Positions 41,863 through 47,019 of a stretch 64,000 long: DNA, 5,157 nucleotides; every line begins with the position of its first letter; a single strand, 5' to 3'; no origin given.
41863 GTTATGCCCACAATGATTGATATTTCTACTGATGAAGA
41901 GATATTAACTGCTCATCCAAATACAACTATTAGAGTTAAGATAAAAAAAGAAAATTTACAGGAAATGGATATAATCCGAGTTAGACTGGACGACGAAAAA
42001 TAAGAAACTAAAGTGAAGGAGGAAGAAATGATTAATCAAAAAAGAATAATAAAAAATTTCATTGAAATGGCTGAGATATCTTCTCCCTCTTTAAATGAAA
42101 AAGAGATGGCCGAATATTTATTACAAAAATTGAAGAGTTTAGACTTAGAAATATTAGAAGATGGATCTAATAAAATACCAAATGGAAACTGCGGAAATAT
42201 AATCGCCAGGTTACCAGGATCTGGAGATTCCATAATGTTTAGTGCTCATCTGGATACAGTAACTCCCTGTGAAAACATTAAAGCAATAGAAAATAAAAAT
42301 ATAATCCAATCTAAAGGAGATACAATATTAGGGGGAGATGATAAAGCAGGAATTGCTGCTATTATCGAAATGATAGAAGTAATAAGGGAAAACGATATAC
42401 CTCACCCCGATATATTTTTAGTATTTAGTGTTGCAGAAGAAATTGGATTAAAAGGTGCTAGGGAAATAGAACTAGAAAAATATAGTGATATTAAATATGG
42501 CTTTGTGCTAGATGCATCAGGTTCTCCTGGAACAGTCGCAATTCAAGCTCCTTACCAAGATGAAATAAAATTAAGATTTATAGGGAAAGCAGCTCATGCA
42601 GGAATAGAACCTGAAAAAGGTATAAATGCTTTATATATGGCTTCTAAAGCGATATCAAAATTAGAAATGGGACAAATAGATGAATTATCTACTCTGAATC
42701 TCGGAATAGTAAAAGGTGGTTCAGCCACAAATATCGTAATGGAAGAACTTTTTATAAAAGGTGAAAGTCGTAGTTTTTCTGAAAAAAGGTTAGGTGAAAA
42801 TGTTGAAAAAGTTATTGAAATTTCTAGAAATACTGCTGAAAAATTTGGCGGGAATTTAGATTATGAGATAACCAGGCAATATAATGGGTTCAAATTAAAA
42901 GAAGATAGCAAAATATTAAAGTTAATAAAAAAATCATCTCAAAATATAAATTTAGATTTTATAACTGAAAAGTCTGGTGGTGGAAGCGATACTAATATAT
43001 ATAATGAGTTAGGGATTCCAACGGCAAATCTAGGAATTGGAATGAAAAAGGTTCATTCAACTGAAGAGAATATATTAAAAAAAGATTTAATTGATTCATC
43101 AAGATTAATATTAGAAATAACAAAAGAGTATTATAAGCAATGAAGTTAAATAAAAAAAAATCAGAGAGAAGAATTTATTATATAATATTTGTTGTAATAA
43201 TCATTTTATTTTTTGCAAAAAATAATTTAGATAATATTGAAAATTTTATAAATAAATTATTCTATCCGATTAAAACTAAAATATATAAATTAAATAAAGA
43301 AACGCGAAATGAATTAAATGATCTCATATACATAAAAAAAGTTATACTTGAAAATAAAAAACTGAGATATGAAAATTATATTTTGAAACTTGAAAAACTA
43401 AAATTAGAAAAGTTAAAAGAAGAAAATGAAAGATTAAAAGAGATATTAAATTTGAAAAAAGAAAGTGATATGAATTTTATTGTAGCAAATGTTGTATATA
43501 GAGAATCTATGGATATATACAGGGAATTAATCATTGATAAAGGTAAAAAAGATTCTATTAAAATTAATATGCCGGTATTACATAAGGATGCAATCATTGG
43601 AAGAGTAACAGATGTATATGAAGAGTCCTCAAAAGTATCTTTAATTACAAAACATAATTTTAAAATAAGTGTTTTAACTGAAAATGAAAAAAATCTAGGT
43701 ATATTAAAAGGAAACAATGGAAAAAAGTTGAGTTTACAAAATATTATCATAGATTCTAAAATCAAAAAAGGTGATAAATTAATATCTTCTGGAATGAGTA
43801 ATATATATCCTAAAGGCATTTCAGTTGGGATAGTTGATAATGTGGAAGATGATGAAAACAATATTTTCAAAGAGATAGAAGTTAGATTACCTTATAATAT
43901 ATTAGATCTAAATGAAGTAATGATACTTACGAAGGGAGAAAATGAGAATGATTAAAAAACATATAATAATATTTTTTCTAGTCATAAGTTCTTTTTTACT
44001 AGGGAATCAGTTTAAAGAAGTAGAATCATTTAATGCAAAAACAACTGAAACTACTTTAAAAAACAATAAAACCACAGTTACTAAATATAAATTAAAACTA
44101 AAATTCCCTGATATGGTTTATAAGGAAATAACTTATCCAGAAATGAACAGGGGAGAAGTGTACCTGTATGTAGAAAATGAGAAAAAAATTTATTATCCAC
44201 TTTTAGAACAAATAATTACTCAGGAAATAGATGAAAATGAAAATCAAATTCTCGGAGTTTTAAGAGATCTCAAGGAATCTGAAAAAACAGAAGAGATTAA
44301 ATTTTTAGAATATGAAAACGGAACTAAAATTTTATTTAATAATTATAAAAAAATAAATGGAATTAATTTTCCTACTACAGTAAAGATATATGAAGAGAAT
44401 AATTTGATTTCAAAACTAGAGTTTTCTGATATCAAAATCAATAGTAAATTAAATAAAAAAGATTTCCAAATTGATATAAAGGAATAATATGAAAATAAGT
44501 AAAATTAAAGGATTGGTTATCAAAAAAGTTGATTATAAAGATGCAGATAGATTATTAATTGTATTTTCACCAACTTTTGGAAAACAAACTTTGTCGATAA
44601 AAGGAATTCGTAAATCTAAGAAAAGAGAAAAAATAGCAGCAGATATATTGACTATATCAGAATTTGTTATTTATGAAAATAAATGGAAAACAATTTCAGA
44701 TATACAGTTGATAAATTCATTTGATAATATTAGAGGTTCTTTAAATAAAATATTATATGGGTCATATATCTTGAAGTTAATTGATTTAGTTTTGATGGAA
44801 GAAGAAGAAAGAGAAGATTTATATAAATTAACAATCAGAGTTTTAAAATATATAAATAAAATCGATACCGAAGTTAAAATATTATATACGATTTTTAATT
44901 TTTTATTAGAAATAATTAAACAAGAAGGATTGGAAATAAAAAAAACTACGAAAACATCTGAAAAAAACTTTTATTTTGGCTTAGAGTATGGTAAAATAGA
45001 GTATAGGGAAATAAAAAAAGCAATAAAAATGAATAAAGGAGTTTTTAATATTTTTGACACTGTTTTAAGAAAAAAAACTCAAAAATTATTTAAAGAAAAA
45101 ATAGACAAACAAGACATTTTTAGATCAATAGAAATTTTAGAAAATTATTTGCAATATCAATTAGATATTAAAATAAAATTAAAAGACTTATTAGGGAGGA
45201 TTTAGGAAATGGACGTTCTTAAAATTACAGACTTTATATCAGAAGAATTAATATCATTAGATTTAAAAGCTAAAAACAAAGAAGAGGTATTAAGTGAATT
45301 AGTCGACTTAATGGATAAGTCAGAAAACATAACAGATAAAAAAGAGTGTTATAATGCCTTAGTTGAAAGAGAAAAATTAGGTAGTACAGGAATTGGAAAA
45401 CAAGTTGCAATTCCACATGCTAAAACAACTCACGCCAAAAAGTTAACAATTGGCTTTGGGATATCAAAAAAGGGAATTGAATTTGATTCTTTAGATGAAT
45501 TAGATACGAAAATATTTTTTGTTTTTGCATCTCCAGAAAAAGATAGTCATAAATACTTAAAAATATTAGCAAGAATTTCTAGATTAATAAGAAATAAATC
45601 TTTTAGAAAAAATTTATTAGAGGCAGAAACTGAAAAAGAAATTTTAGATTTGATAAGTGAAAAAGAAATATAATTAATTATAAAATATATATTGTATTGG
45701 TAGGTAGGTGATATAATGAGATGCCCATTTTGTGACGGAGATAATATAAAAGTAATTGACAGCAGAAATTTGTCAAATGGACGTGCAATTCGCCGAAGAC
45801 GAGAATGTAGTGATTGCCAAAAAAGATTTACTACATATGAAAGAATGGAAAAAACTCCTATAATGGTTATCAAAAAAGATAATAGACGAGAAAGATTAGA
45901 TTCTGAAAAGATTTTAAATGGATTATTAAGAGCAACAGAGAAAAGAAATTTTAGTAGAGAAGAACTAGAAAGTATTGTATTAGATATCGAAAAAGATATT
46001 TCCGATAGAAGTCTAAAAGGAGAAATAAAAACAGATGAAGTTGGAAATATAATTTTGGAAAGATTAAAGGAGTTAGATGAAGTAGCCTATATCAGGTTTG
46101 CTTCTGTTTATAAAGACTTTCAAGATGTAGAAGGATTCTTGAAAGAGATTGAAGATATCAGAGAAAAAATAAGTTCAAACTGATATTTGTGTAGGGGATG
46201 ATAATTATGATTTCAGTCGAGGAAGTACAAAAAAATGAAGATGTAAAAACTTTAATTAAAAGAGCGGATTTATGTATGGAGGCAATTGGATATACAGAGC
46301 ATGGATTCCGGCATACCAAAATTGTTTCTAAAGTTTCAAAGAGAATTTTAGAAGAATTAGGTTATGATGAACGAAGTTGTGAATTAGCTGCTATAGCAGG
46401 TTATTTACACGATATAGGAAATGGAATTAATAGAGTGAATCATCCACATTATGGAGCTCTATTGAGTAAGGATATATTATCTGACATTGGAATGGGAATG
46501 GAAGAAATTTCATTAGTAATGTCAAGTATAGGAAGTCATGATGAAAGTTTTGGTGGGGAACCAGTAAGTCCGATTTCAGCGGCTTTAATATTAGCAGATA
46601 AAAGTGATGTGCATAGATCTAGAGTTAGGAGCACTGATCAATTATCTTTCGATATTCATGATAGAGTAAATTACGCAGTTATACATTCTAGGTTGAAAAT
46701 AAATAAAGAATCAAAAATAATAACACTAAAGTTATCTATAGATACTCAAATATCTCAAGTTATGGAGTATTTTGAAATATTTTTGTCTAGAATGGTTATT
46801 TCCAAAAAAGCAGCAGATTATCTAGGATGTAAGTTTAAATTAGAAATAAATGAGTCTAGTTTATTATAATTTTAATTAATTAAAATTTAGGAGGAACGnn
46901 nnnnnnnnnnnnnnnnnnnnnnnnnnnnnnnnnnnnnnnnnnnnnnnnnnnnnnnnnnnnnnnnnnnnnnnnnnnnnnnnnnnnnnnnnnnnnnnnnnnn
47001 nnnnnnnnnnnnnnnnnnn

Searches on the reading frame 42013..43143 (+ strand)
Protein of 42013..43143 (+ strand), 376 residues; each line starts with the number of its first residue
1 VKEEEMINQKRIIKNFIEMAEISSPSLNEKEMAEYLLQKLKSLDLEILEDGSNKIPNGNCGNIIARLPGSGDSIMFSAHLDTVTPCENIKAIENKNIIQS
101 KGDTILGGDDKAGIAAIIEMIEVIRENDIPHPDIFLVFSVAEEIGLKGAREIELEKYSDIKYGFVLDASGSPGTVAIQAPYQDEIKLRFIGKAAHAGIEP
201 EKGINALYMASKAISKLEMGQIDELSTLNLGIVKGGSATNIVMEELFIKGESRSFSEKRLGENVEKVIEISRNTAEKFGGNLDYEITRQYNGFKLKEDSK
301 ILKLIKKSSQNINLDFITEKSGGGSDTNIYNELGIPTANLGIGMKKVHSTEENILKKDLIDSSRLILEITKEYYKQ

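Call 65: search_protein_families(library=pfam, proteins=[window:42013-43143:+], max_evalue=0.00001)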
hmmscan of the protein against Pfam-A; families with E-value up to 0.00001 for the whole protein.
window:42013-43143:+ (376 aa): 4 families
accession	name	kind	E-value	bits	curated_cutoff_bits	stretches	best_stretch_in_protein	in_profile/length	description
PF05343.19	Peptidase_M42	-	2e-18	67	23.2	1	109-169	134-191/292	M42 glutamyl aminopeptidase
PF01546.33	Peptidase_M20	-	6.1e-15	56.1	24.6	1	75-369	1-203/206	Peptidase family M20/M25/M40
PF04389.22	Peptidase_M28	-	3.8e-13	50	21.3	1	62-178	1-104/193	Peptidase family M28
PF07687.19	M20_dimer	-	3.8e-13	49.8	21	1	185-275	9-103/107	Peptidase dimerisation domain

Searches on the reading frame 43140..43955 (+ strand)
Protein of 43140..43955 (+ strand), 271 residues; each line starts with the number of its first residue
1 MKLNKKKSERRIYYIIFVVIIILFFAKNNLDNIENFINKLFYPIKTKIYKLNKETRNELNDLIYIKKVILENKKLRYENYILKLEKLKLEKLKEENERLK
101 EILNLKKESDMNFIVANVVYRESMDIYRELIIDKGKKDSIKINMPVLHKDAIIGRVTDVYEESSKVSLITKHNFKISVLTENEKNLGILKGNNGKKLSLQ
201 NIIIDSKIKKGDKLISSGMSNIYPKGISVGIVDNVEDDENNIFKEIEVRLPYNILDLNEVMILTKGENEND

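Call 65: search_protein_families(library=pfam, proteins=[window:43140-43955:+], max_evalue=0.00001)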
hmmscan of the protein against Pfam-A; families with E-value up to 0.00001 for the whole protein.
window:43140-43955:+ (271 aa): 1 family
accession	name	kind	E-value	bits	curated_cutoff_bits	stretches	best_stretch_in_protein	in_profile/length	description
PF04085.20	MreC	-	2.5e-40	138.1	28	1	118-263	1-146/147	Rod shape-determining protein MreC, barrel core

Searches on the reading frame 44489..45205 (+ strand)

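Call 65: search_protein_families(library=pfam, proteins=[window:44489-45205:+], max_evalue=0.00001)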
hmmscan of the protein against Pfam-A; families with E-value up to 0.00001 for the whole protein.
window:44489-45205:+ (238 aa): 2 families
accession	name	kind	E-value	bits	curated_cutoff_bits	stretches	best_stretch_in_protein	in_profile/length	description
PF11967.14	RecO_N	-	1.4e-14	54.3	27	1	1-78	1-80/80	Recombination protein O N terminal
PF02565.21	RecO_C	-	1.5e-09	38.3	22.1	1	83-230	2-154/157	Recombination protein O C terminal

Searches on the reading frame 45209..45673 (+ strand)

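Call 65: search_protein_families(library=pfam, proteins=[window:45209-45673:+], max_evalue=0.00001)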
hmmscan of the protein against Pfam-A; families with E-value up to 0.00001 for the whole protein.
window:45209-45673:+ (154 aa): 1 family
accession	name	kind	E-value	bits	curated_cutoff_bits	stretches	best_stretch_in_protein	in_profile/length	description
PF00359.27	PTS_EIIA_2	-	3.3e-41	141.1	27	1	9-151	2-143/144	Phosphoenolpyruvate-dependent sugar phosphotransferase system, EIIA 2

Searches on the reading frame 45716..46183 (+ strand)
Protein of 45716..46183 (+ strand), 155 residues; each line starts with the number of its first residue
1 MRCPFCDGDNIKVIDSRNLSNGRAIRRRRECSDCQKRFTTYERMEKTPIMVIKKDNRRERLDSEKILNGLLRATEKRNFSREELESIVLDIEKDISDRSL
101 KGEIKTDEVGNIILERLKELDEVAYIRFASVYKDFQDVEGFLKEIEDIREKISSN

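Call 65: search_protein_families(library=pfam, proteins=[window:45716-46183:+], max_evalue=0.00001)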
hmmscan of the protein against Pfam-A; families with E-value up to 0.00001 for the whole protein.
window:45716-46183:+ (155 aa): 2 families
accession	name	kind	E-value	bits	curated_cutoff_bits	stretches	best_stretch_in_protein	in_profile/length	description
PF22811.2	Zn_ribbon_NrdR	-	1.1e-20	73.7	27.2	1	1-42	1-42/42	Transcriptional repressor NrdR-like, N-terminal domain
PF03477.21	ATP-cone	-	1.2e-19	71.1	25.8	1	49-137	1-87/88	ATP cone domain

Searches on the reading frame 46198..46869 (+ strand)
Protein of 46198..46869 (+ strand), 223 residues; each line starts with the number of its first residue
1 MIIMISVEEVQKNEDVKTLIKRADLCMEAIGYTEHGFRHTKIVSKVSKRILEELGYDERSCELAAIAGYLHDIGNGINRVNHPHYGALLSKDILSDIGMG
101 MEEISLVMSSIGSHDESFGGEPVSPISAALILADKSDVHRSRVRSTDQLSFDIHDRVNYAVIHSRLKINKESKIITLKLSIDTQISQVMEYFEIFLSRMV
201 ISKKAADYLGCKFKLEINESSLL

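Call 65: search_protein_families(library=pfam, proteins=[window:46198-46869:+], max_evalue=0.00001)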
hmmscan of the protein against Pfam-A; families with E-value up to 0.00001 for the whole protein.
window:46198-46869:+ (223 aa): 1 family
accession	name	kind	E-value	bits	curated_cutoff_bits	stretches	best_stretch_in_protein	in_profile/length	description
PF01966.28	HD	-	3.3e-08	34.3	22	1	37-137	2-111/116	HD domain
